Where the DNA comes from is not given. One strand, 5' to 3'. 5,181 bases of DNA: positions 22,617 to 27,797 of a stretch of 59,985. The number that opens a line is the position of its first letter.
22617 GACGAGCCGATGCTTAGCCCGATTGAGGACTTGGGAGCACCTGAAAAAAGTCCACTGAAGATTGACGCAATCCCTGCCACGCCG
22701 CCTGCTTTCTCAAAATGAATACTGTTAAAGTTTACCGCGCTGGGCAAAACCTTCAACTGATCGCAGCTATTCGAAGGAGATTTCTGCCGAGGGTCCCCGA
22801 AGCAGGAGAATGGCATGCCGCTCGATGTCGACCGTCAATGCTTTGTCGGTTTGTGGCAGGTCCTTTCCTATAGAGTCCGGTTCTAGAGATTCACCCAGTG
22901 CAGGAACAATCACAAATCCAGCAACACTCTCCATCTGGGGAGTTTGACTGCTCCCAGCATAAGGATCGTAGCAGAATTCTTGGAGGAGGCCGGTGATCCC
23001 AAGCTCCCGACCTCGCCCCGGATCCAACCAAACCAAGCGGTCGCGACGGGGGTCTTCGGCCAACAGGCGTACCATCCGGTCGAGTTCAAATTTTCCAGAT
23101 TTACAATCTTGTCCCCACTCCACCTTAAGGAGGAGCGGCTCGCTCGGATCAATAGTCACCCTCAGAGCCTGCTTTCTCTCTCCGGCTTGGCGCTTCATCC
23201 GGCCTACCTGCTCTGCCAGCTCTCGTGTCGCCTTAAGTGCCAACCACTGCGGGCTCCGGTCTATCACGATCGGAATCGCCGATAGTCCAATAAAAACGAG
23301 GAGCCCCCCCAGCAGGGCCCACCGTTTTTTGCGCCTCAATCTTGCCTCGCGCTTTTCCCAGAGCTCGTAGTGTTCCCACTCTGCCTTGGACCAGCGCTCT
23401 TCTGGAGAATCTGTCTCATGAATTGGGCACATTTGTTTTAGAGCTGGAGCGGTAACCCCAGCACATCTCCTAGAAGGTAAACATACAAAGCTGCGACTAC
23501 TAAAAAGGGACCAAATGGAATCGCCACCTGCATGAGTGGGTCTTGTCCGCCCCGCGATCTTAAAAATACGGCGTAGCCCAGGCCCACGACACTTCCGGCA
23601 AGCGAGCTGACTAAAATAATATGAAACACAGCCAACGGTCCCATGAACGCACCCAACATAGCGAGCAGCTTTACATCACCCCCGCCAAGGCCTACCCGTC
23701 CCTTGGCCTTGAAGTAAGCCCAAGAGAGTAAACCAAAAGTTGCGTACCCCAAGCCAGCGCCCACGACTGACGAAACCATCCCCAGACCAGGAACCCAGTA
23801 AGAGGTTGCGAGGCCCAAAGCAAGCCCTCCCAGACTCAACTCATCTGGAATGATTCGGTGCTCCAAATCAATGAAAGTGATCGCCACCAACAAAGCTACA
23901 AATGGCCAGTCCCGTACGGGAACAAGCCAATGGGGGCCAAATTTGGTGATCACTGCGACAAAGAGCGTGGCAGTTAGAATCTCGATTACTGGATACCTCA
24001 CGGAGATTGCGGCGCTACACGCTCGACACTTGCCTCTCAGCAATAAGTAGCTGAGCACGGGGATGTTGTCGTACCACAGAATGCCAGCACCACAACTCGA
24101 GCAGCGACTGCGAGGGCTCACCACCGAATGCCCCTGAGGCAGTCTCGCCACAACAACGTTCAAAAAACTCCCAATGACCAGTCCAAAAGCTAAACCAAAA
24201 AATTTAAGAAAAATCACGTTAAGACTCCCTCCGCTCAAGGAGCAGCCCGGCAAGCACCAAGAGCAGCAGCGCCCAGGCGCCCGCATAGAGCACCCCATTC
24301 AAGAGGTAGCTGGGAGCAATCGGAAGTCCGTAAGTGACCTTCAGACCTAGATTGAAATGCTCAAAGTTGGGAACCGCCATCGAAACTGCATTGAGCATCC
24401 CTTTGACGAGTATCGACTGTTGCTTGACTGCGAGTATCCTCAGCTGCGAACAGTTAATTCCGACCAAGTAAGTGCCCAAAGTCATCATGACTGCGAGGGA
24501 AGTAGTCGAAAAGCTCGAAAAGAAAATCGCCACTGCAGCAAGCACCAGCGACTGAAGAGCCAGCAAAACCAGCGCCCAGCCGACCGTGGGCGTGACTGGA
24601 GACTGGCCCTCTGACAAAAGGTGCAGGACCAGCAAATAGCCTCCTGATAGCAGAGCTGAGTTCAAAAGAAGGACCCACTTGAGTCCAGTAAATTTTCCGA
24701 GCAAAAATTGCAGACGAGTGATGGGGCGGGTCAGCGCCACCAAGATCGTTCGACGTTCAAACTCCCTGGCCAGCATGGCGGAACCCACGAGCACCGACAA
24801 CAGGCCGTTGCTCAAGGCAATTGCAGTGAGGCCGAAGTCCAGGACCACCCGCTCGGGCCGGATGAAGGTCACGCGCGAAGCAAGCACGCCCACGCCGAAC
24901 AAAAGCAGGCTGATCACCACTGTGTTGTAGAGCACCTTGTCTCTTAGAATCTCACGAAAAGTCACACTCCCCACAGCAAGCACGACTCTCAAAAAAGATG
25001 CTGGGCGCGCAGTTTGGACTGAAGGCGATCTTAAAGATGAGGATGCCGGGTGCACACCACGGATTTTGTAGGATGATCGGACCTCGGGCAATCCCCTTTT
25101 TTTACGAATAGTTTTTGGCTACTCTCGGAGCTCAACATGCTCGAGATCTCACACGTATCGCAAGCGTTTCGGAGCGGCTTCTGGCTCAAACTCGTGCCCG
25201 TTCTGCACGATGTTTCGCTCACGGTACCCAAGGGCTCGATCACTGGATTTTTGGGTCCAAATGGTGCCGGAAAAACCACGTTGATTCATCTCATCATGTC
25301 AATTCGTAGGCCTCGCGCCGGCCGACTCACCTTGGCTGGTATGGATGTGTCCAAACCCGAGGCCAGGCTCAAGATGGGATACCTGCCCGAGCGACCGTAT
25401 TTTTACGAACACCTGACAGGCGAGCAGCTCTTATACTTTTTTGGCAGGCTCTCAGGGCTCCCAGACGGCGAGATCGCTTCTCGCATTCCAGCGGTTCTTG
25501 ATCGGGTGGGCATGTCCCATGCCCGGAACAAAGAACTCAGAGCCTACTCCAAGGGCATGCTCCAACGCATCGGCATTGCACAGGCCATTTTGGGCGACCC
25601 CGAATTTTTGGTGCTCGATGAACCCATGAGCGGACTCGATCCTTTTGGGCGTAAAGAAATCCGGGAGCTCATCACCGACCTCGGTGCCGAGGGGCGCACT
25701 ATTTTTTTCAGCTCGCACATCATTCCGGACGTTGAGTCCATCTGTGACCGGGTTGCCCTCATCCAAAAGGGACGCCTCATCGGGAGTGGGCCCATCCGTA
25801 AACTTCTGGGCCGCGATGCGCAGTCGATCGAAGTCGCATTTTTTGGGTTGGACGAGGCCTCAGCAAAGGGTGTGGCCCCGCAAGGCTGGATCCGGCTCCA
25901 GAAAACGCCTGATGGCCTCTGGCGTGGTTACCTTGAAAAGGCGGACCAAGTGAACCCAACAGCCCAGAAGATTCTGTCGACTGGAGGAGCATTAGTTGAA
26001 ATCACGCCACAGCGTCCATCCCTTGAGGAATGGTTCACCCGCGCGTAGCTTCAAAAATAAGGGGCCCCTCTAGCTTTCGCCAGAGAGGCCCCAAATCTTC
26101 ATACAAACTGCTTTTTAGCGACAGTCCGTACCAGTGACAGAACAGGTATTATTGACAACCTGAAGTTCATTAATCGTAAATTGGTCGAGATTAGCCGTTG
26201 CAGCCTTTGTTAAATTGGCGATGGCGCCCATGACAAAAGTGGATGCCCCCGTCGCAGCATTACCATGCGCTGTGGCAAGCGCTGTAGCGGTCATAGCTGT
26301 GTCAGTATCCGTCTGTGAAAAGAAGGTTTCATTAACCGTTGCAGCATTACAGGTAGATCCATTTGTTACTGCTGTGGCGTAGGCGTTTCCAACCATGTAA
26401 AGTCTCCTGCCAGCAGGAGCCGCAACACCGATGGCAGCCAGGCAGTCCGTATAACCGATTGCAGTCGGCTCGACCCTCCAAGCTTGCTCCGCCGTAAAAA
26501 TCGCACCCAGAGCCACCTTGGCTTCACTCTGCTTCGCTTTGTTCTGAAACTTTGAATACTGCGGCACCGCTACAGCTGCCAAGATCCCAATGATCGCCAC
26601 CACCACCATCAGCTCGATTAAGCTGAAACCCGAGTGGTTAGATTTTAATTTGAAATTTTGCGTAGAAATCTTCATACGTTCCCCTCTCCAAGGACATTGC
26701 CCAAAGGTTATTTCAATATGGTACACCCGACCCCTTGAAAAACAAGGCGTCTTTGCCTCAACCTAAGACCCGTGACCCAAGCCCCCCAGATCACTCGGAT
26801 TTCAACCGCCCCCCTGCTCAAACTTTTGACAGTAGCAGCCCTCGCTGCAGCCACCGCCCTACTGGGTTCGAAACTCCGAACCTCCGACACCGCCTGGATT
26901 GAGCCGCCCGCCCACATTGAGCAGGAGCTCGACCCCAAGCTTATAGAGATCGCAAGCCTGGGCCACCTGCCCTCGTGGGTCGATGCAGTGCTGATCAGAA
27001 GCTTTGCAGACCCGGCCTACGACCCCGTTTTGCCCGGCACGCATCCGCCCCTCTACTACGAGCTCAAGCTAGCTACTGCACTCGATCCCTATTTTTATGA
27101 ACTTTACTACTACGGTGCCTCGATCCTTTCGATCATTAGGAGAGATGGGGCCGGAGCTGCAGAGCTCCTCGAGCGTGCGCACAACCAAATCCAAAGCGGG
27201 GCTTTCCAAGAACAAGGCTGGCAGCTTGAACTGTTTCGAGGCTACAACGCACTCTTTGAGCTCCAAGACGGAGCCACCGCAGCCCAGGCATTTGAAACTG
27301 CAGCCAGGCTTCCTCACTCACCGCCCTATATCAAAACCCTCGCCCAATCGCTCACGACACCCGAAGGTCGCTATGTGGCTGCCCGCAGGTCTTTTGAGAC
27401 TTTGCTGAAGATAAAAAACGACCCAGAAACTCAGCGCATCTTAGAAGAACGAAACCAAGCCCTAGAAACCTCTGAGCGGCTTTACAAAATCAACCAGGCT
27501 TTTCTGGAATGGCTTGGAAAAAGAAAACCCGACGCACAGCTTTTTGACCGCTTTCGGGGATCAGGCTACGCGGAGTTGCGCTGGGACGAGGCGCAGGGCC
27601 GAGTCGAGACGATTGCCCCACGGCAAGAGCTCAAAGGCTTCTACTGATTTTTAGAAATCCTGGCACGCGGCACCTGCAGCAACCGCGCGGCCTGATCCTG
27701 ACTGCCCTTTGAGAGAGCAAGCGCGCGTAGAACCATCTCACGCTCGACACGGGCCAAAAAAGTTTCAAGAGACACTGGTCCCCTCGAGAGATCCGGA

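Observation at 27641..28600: Receiver-less PilR coupled to pilC, with pilS missing: a rewired pilus regulator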

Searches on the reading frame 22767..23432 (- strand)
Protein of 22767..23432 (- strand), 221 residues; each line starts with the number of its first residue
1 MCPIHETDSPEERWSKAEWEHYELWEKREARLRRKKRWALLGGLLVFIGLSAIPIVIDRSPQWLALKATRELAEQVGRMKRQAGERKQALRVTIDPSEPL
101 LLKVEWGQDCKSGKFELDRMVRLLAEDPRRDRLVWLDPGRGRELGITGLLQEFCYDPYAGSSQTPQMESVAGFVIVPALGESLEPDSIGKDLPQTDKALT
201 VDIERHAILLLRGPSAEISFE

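Call 5: search_protein_families(library=pfam, proteins=[window:22767-23432:-], max_evalue=0.01)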
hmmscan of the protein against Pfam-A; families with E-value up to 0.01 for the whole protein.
window:22767-23432:- (221 aa): 0 families

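Call 63: search_protein_families(library=pfam, proteins=[window:22767-23432:-], max_evalue=5)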
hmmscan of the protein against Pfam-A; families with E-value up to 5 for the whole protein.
window:22767-23432:- (221 aa): 1 family
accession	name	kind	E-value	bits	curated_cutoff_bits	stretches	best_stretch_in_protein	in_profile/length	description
PF15061.11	DUF4538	-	0.14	12.4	27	1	33-58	2-27/57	Domain of unknown function (DUF4538)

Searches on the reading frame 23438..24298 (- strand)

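Call 5: search_protein_families(library=pfam, proteins=[window:23438-24298:-], max_evalue=0.01)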
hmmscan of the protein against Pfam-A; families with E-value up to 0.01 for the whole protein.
window:23438-24298:- (286 aa): 2 families
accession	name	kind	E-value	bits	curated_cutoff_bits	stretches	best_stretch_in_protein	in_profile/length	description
PF06750.18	A24_N_bact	-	4e-35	120.2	23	1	38-120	2-84/84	Bacterial Peptidase A24 N-terminal domain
PF01478.23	Peptidase_A24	-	9.4e-19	68.2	26.5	1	133-240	3-104/104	Type IV leader peptidase family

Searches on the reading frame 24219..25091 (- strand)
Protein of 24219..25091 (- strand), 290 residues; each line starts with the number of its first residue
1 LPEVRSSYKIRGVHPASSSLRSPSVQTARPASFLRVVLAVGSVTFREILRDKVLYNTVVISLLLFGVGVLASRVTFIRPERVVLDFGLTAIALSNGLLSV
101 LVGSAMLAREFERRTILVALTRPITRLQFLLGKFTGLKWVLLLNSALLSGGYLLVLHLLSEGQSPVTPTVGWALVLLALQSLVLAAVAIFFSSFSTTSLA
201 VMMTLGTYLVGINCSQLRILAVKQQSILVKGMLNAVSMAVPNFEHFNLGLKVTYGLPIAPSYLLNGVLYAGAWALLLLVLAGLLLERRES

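Call 79: search_protein_families(library=pfam, proteins=[window:24219-25091:-], max_evalue=0.0001)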
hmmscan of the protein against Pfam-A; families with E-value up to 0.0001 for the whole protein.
window:24219-25091:- (290 aa): 1 family
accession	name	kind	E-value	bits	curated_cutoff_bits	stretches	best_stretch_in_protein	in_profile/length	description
PF12679.13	ABC2_membrane_2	-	2.3e-07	30.8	27.2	1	84-211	67-195/283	ABC-2 family transporter protein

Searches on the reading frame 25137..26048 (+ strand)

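Call 79: search_protein_families(library=pfam, proteins=[window:25137-26048:+], max_evalue=0.0001)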
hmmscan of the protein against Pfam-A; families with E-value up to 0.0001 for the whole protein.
window:25137-26048:+ (303 aa): 2 families
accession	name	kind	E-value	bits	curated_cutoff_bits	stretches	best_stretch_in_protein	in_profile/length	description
PF00005.33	ABC_tran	-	3.2e-28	99.5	25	1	23-164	1-136/137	ABC transporter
PF13304.12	AAA_21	-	1.9e-12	48.3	27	1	120-194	221-298/304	AAA domain, putative AbiEii toxin, Type IV TA system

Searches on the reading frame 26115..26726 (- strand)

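Call 5: search_protein_families(library=pfam, proteins=[window:26115-26726:-], max_evalue=0.01)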
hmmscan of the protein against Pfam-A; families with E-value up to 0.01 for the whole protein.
window:26115-26726:- (203 aa): 1 family
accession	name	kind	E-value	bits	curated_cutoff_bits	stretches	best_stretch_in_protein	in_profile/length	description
PF07963.17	N_methyl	-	1.1e-09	37.9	21.2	1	29-53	2-26/27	Prokaryotic N-terminal methylation motif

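Call 6: search_protein_families(library=ncbifam, proteins=[window:26115-26726:-], max_evalue=0.001)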
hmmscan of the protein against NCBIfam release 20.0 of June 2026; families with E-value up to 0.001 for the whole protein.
window:26115-26726:- (203 aa): 8 families
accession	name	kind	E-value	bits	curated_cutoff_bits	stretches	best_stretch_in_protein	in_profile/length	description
NF041775.1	typeIV_PilA_Myxo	equivalog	4.6e-21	75.8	400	1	29-174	8-156/214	type IV pilin protein PilA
TIGR01710.1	typeII_sec_gspG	equivalog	5.9e-11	42.5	88.85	1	32-92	1-61/134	type II secretion system major pseudopilin GspG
NF007862.0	PRK10574.1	equivalog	8.7e-10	38.9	138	1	30-65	3-38/145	prepilin peptidase-dependent pilin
TIGR01708.2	typeII_sec_gspH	equivalog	2.1e-08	34.3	80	1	31-70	1-42/169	type II secretion system minor pseudopilin GspH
TIGR02532.1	IV_pilin_GFxxxE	domain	2.5e-08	33.4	16.3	1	32-54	2-24/24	prepilin-type N-terminal cleavage/methylation domain-containing protein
NF041013.1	T4P_ComGE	equivalog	1.7e-06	28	49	1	31-72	3-44/83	competence type IV pilus minor pilin ComGE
NF040999.1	pilin_ComGC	equivalog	6.4e-06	26.3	75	1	32-70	2-40/84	competence type IV pilus major pilin ComGC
NF007800.0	PRK10506.1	equivalog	1.5e-05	24.9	158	1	29-69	6-46/163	prepilin peptidase-dependent protein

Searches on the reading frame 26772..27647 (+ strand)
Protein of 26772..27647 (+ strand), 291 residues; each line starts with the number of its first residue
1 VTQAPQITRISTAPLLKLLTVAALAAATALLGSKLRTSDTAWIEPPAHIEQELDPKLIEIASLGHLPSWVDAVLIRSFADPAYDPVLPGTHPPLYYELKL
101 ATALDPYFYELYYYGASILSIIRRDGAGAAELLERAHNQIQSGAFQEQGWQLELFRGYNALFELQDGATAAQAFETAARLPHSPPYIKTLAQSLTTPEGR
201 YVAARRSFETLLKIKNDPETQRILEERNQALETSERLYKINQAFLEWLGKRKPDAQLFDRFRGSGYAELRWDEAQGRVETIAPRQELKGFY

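Call 5: search_protein_families(library=pfam, proteins=[window:26772-27647:+], max_evalue=0.01)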
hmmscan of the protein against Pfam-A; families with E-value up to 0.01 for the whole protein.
window:26772-27647:+ (291 aa): 0 families

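Call 6: search_protein_families(library=ncbifam, proteins=[window:26772-27647:+], max_evalue=0.001)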
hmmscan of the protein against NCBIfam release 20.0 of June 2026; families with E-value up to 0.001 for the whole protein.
window:26772-27647:+ (291 aa): 0 families

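Call 63: search_protein_families(library=pfam, proteins=[window:26772-27647:+], max_evalue=5)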
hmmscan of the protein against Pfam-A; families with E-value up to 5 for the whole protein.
window:26772-27647:+ (291 aa): 2 families
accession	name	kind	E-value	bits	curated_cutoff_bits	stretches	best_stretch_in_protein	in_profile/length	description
PF14559.12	TPR_19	-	0.12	13.1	25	1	161-221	1-62/68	Tetratricopeptide repeat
PF07719.23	TPR_2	-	0.84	10.4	27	0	199-215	15-31/34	Tetratricopeptide repeat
